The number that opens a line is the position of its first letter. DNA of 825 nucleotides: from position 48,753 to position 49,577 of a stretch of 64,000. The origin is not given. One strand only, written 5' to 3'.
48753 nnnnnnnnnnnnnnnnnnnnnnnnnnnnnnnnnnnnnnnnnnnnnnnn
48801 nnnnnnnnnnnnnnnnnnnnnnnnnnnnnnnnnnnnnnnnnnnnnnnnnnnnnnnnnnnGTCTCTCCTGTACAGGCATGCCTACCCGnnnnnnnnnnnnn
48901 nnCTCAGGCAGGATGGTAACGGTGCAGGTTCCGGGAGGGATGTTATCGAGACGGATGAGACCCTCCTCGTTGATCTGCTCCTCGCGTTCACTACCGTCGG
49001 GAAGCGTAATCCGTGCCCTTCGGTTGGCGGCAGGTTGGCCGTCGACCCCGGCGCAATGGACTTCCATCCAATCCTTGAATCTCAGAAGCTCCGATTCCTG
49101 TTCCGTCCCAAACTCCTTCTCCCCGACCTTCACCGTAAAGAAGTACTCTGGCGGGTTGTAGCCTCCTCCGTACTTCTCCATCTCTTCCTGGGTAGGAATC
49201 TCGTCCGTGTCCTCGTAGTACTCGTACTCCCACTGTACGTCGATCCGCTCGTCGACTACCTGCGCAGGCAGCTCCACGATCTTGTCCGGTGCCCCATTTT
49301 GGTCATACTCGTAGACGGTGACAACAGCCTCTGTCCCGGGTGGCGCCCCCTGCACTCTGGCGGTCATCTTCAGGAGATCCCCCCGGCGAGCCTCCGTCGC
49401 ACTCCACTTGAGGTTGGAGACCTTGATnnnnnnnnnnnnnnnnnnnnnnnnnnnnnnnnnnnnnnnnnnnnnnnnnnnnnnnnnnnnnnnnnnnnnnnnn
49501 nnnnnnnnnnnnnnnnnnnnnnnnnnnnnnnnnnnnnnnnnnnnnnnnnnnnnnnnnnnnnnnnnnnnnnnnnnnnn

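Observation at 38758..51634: Recurring uncharacterised ~200-aa domain found at the C-termini of both PAAR proteins and as two standalone ORFs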

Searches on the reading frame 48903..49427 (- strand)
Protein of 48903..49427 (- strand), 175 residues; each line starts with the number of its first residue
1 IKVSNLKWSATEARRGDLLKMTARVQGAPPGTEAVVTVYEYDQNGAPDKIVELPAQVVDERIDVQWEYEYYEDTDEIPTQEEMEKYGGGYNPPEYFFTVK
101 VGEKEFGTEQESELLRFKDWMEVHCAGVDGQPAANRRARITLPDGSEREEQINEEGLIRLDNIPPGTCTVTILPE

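Call 61: search_protein_representatives(alignment_id=A3)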
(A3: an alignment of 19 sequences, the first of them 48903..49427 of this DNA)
Query: 19 sequences, 172 profile positions. Proteins with E-value up to 0.001 (for the whole library): 4891; up to 1e-10: 1386; up to 1e-30: 260. The best 150 are listed.
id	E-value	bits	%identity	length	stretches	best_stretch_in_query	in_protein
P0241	1.6e-197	666.0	-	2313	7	6-169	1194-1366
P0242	8.5e-113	390.2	-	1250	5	9-167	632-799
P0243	1.0e-103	360.6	-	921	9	117-171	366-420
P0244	7.1e-78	276.5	-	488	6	112-171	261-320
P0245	3.1e-76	271.2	-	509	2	6-169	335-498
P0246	2.4e-73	261.8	-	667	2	6-171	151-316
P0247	1.6e-70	252.6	-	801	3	5-168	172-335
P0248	1.8e-68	246.0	-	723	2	6-170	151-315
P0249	2.2e-67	242.4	-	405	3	3-171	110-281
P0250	6.6e-66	237.6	-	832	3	8-168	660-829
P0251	1.3e-65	236.6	-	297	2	2-171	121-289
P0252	6.5e-65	234.3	-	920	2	7-171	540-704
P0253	1.0e-63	230.5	-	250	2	2-171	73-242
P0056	2.4e-62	226.0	-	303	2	6-171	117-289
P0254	3.3e-62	225.5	-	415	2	15-170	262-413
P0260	2.6e-59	216.1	-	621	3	7-170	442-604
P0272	3.2e-56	206.0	-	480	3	1-171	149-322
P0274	8.7e-56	204.6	-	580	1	6-171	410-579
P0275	9.7e-56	204.5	-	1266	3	4-170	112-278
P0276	2.2e-55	203.3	-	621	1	6-171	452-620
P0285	7.6e-54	198.3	-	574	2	7-170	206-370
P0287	2.9e-53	196.4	-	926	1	7-169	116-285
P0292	6.1e-53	195.4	-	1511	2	4-171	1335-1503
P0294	7.4e-53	195.1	-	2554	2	6-167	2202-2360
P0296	2.0e-52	193.7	-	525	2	10-170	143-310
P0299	3.4e-52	192.9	-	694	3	7-170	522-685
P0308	2.9e-51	189.9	-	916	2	5-169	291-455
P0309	3.4e-51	189.7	-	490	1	6-171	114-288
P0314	1.7e-50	187.4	-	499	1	7-171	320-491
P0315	1.7e-50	187.4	-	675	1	6-170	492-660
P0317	3.8e-50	186.3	-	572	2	2-170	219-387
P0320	5.0e-50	185.9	-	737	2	6-170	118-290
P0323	1.0e-49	184.9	-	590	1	6-171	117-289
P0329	7.9e-48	178.7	-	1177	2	6-171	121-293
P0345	1.2e-45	171.6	-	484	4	6-162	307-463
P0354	3.4e-44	166.9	-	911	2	7-171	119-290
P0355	8.0e-44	165.7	-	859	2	1-170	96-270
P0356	1.0e-43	165.3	-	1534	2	2-170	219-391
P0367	2.0e-42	161.2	-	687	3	6-170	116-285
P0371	6.2e-42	159.5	-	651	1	5-165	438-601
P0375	1.8e-41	158.1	-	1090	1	7-171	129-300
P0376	2.6e-41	157.5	-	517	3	1-171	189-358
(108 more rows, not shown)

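Call 62: search_protein_families(library=pfam, proteins=[P0287, P0320, P0323, P0329, P0354, P0375, P0367, P0309, P0275], max_evalue=0.001)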
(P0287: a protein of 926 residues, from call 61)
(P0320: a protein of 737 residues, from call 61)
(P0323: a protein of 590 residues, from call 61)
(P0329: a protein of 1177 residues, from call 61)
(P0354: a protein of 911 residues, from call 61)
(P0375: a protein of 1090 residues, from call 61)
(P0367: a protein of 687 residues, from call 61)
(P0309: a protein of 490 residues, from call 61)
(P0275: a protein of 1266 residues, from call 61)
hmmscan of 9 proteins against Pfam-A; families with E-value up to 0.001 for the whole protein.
P0287 (926 aa): 3 families
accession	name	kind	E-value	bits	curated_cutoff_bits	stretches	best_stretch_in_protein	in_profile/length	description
PF00753.33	Lactamase_B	-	3.5e-08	34.1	22.7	1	387-465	5-70/196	Metallo-beta-lactamase superfamily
PF13483.12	Lactamase_B_3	-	2.8e-07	31.1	24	1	383-463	2-63/160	Beta-lactamase superfamily domain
PF12706.13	Lactamase_B_2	-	2e-06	28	27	1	398-480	1-68/200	Beta-lactamase superfamily domain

P0320 (737 aa): 0 families

P0323 (590 aa): 1 family
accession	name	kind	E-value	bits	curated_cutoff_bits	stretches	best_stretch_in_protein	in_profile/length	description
PF01471.23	PG_binding_1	-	5e-11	43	23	1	334-396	2-56/57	Putative peptidoglycan binding domain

P0329 (1177 aa): 0 families

P0354 (911 aa): 0 families

P0375 (1090 aa): 0 families

P0367 (687 aa): 1 family
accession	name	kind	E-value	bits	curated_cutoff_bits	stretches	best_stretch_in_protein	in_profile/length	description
PF00691.25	OmpA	-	4.8e-06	27.3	27.2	1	334-380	16-65/98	OmpA family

P0309 (490 aa): 1 family
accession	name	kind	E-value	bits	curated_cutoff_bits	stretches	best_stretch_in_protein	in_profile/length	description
PF00959.24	Phage_lysozyme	-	2.5e-27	96.1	22.3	1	339-477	2-125/125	Phage lysozyme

P0275 (1266 aa): 1 family
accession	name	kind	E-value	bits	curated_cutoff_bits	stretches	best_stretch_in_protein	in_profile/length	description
PF00691.25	OmpA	-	0.00046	20.9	27.2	0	355-403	18-65/98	OmpA family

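Call 63: search_protein_families(library=pfam, proteins=[P0292, P0294, P0250, P0260, P0274, P0315, P0299, P0371, P0314, P0245], max_evalue=0.001)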
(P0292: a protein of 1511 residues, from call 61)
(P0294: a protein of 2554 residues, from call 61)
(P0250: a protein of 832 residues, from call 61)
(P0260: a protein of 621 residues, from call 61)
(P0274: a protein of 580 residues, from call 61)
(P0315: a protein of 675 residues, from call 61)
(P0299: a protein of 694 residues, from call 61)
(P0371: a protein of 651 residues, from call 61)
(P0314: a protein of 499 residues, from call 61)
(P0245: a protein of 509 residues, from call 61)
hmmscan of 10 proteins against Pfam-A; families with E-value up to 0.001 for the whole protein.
P0292 (1511 aa): 3 families
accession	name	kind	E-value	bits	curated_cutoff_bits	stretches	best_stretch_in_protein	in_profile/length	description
PF05593.20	RHS_repeat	-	2.9e-63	209.6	22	5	527-564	1-38/38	RHS Repeat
PF20148.4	DUF6531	-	1.2e-19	70.8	24.1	1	162-240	1-74/74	Domain of unknown function (DUF6531)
PF03527.20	RHS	-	4.2e-19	68.6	27.9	1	1107-1141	1-35/38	RHS protein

P0294 (2554 aa): 1 family
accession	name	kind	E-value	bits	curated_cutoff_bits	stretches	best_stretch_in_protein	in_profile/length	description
PF05345.18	He_PIG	-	5.2e-12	46.5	24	0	8-92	6-95/96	Putative Ig domain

P0250 (832 aa): 4 families
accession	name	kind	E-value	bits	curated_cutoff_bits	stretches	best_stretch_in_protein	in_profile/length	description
PF13620.12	CarboxypepD_reg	-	9.9e-16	58.3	32.3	1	780-829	2-53/82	Carboxypeptidase regulatory-like domain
PF17802.7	SpaA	-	3.6e-07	30.7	23.1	0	571-614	10-57/91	Prealbumin-like fold domain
PF17210.9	SdrD_B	-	1.2e-06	29.1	29.7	0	594-636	43-85/112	SdrD B-like domain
PF13715.12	CarbopepD_reg_2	-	9.1e-06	26.1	32.2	0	797-829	17-49/88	CarboxypepD_reg-like domain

P0260 (621 aa): 0 families

P0274 (580 aa): 2 families
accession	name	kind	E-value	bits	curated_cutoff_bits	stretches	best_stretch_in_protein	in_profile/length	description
PF19512.4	DUF6046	-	5.7e-06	26.7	27.4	1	234-314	27-106/122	Domain of unknown function (DUF6046)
PF21821.3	Dit_like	-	0.00017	22.1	24.2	1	241-321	32-117/127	Dit-like phage tail protein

P0315 (675 aa): 1 family
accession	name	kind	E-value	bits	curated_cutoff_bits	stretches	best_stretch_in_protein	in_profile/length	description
PF17802.7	SpaA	-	0.00065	20.2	23.1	0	608-657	3-56/91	Prealbumin-like fold domain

P0299 (694 aa): 1 family
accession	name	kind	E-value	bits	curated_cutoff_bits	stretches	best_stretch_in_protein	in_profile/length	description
PF05954.17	Phage_GPD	-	5.5e-06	26.2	30.1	0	108-165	73-135/305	Phage tail baseplate hub (GPD)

P0371 (651 aa): 2 families
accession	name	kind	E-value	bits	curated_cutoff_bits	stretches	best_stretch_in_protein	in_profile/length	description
PF17802.7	SpaA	-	3.2e-05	24.5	23.1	1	558-604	8-56/91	Prealbumin-like fold domain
PF13620.12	CarboxypepD_reg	-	0.00019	22.1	32.3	1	557-604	6-52/82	Carboxypeptidase regulatory-like domain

P0314 (499 aa): 1 family
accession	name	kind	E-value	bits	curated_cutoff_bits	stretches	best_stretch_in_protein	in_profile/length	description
PF05638.18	T6SS_HCP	-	1.1e-15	58.5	23.5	1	62-154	49-129/129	Type VI secretion system effector, Hcp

P0245 (509 aa): 1 family
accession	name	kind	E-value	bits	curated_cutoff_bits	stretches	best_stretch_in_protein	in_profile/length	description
PF13620.12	CarboxypepD_reg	-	0.00048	20.9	32.3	0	451-500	6-56/82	Carboxypeptidase regulatory-like domain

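Call 64: search_protein_families(library=pfam, proteins=[P0246, P0248, P0247, P0285, P0317, P0356, P0376, P0272, P0296, P0252], max_evalue=0.001)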
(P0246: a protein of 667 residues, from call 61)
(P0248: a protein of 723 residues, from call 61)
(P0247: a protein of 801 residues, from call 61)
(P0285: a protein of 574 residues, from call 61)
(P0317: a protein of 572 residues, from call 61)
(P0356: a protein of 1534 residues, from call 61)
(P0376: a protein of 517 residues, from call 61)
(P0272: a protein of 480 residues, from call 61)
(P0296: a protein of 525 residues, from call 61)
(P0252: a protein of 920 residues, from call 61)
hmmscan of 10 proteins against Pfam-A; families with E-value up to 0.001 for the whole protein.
P0246 (667 aa): 2 families
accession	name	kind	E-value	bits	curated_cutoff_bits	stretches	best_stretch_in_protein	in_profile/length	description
PF13620.12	CarboxypepD_reg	-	3.3e-05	24.6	32.3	0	439-492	7-63/82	Carboxypeptidase regulatory-like domain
PF13715.12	CarbopepD_reg_2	-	9.7e-05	22.8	32.2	1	452-504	17-70/88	CarboxypepD_reg-like domain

P0248 (723 aa): 4 families
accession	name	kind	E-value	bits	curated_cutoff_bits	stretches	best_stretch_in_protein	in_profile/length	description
PF08291.16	Peptidase_M15_3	-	2e-10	41.2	23.2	1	590-693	11-108/108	Peptidase M15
PF05951.18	Peptidase_M15_2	-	4e-07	30.3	27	1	599-694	49-147/153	Bacterial protein of unknown function (DUF882)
PF17802.7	SpaA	-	7.2e-06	26.5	23.1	0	434-483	3-56/91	Prealbumin-like fold domain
PF13620.12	CarboxypepD_reg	-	6.8e-05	23.6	32.3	0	263-315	2-55/82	Carboxypeptidase regulatory-like domain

P0247 (801 aa): 1 family
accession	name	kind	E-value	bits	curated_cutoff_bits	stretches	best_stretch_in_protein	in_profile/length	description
PF00691.25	OmpA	-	4.1e-09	37.1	27.2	1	595-658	1-66/98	OmpA family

P0285 (574 aa): 0 families

P0317 (572 aa): 1 family
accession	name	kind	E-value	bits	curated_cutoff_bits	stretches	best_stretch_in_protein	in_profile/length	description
PF05488.18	PAAR_motif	-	3.6e-11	43.6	27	2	67-131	14-51/70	PAAR motif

P0356 (1534 aa): 2 families
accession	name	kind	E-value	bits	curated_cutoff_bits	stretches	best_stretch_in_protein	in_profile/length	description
PF05488.18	PAAR_motif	-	2.1e-09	37.9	27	1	79-131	13-51/70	PAAR motif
PF00691.25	OmpA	-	0.00073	20.3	27.2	0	595-632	28-65/98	OmpA family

P0376 (517 aa): 3 families
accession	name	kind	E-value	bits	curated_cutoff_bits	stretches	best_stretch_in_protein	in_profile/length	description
PF05488.18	PAAR_motif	-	2.4e-22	79.4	27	2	50-99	4-52/70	PAAR motif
PF01471.23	PG_binding_1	-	6.2e-11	42.8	23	1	457-510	3-56/57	Putative peptidoglycan binding domain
PF08823.16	PG_binding_2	-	0.00021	21.9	21.1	1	458-493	17-52/74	Putative peptidoglycan binding domain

P0272 (480 aa): 3 families
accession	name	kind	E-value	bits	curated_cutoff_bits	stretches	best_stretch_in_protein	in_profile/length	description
PF01471.23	PG_binding_1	-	2.8e-15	56.7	23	1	421-475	3-57/57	Putative peptidoglycan binding domain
PF05488.18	PAAR_motif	-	8.9e-11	42.3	27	1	10-56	5-51/70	PAAR motif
PF08823.16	PG_binding_2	-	0.00014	22.5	21.1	1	422-458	17-53/74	Putative peptidoglycan binding domain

P0296 (525 aa): 1 family
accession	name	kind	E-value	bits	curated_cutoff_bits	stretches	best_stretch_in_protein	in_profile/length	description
PF13620.12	CarboxypepD_reg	-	0.00066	20.4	32.3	0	54-105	5-57/82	Carboxypeptidase regulatory-like domain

P0252 (920 aa): 2 families
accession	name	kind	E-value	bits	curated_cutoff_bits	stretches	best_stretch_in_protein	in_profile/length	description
PF17802.7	SpaA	-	8.2e-05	23.1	23.1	0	875-916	11-55/91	Prealbumin-like fold domain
PF13620.12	CarboxypepD_reg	-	0.00023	21.9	32.3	0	654-714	5-67/82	Carboxypeptidase regulatory-like domain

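Call 69: search_protein_families(library=pfam, proteins=[P0241, P0242, P0276, P0345, P0308, P0355, P0260], max_evalue=0.01)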
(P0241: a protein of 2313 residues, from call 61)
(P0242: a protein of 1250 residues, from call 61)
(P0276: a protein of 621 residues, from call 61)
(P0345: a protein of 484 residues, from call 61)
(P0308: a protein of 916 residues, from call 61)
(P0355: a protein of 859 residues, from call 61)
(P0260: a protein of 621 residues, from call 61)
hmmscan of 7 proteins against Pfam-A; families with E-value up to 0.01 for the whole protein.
P0241 (2313 aa): 4 families
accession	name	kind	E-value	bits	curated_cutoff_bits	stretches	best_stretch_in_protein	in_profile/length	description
PF13620.12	CarboxypepD_reg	-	4.8e-28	97.8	32.3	1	1020-1082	2-65/82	Carboxypeptidase regulatory-like domain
PF13715.12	CarbopepD_reg_2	-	3.8e-16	59.3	32.2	0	1899-1927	22-50/88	CarboxypepD_reg-like domain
PF14686.12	fn3_3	-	3.1e-08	33.7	24.4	0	1906-1926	30-50/75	Polysaccharide lyase family 4, domain II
PF23926.2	LtfC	-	0.0011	19.9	27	0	1218-1262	25-63/100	LtfC-like, beta-sandwich domain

P0242 (1250 aa): 7 families
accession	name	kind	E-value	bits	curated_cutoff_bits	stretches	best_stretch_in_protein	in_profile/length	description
PF13620.12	CarboxypepD_reg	-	5.2e-33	113.7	32.3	3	751-801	2-54/82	Carboxypeptidase regulatory-like domain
PF13715.12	CarbopepD_reg_2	-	8.4e-17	61.4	32.2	0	419-439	29-49/88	CarboxypepD_reg-like domain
PF17210.9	SdrD_B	-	1.2e-14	54.9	29.7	0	759-830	20-91/112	SdrD B-like domain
PF17802.7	SpaA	-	1.2e-12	48.3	23.1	0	418-439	36-57/91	Prealbumin-like fold domain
PF14686.12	fn3_3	-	3.6e-12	46.3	24.4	0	419-440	30-51/75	Polysaccharide lyase family 4, domain II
PF09430.16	EMC7_beta-sandw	-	6.6e-11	42.9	26.6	0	408-440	12-45/122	ER membrane protein complex subunit 7, beta-sandwich domain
PF11008.14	DUF2846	-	0.0081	16.7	34.3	0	597-615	37-55/92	Protein of unknown function (DUF2846)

P0276 (621 aa): 0 families

P0345 (484 aa): 1 family
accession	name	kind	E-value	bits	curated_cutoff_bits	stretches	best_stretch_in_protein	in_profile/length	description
PF13620.12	CarboxypepD_reg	-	0.00023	21.9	32.3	1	149-192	10-54/82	Carboxypeptidase regulatory-like domain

P0308 (916 aa): 1 family
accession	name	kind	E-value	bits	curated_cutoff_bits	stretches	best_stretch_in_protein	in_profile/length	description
PF10030.15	DUF2272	-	5.9e-08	33.2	27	1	74-204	45-160/191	Uncharacterized protein conserved in bacteria (DUF2272)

P0355 (859 aa): 1 family
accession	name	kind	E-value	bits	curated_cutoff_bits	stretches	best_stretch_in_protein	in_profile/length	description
PF00691.25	OmpA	-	4.8e-06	27.3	27.2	1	483-531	17-65/98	OmpA family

P0260 (621 aa): 0 families

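Call 78: search_protein_families(library=phrogs, proteins=[P0274], max_evalue=0.01)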
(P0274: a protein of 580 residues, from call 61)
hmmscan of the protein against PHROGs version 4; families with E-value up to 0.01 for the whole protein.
P0274 (580 aa): 0 families
